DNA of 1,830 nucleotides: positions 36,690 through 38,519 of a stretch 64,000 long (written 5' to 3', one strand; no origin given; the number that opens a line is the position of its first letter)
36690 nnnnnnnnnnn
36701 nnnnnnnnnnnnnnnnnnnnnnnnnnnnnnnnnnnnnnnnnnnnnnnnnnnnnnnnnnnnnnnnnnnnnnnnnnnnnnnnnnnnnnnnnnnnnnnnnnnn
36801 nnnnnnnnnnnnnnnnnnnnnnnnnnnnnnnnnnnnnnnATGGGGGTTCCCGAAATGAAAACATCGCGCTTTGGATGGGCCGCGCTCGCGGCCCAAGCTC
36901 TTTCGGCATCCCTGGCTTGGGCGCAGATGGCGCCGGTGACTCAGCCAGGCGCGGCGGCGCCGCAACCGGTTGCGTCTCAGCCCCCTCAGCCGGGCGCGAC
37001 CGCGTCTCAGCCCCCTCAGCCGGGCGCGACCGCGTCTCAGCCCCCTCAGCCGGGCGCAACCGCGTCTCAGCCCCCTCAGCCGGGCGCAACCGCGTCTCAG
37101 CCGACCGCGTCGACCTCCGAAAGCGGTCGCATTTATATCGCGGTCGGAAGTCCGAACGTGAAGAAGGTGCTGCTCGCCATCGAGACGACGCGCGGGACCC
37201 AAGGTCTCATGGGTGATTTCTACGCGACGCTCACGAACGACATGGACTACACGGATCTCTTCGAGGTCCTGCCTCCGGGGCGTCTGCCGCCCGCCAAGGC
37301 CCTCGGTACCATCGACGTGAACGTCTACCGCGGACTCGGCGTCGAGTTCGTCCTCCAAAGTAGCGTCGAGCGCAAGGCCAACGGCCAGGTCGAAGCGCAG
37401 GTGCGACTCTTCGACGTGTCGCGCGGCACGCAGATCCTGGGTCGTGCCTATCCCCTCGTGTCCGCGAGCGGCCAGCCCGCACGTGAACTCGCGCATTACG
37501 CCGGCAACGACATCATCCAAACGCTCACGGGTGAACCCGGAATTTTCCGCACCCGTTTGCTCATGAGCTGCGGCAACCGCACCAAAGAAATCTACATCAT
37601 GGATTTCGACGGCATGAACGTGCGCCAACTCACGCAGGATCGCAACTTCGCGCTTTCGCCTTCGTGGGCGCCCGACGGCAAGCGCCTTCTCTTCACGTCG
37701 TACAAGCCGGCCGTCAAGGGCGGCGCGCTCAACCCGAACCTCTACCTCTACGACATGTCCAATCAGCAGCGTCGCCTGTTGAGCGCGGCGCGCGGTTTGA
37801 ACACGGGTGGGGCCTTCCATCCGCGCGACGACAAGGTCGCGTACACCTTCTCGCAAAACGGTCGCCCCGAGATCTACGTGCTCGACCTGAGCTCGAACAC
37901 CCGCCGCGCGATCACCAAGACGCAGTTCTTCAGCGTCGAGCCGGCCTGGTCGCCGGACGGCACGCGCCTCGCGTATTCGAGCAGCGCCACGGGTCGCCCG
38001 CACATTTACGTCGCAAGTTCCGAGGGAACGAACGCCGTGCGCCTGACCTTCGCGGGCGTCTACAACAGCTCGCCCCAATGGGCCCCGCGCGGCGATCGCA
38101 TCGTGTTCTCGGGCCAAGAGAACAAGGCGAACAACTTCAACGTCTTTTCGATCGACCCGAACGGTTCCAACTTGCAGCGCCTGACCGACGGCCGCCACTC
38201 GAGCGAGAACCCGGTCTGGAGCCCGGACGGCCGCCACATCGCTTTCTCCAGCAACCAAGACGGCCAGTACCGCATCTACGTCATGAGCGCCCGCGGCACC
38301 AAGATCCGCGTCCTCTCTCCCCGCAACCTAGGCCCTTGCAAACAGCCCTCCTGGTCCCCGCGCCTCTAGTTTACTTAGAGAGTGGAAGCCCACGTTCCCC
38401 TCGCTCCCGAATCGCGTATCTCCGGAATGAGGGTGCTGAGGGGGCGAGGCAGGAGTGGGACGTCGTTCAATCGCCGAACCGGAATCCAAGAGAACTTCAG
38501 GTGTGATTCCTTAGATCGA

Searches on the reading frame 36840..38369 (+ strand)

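Call 54: search_protein_families(library=pfam, proteins=[window:36840-38369:+], max_evalue=0.00001)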
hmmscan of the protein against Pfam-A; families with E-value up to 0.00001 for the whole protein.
window:36840-38369:+ (509 aa): 7 families
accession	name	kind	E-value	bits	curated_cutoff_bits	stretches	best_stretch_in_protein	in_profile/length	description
PF07676.18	PD40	-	2.1e-33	114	20.9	2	445-481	1-38/38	WD40-like Beta Propeller Repeat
PF00930.27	DPPIV_N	-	3.6e-10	39.6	22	0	371-452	244-327/354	Dipeptidyl peptidase IV (DPP IV) N-terminal region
PF04052.18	TolB_N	-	4.4e-10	40.1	22.4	1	100-199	3-106/106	TolB amino-terminal domain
PF25174.1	Beta-prop_THOC3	-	1.1e-08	34.9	305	0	325-472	53-191/272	THOC3 beta-propeller domain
PF14583.12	Pectate_lyase22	-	2e-06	27.3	30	0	264-381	31-135/386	Oligogalacturonate lyase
PF25460.1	Beta-prop_Aladin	-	2.2e-06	27.5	171.1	0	350-483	97-223/340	Aladin seven-bladed propeller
PF02897.21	Peptidase_S9_N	-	3.4e-06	26.5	24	0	340-425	104-188/414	Prolyl oligopeptidase, N-terminal beta-propeller domain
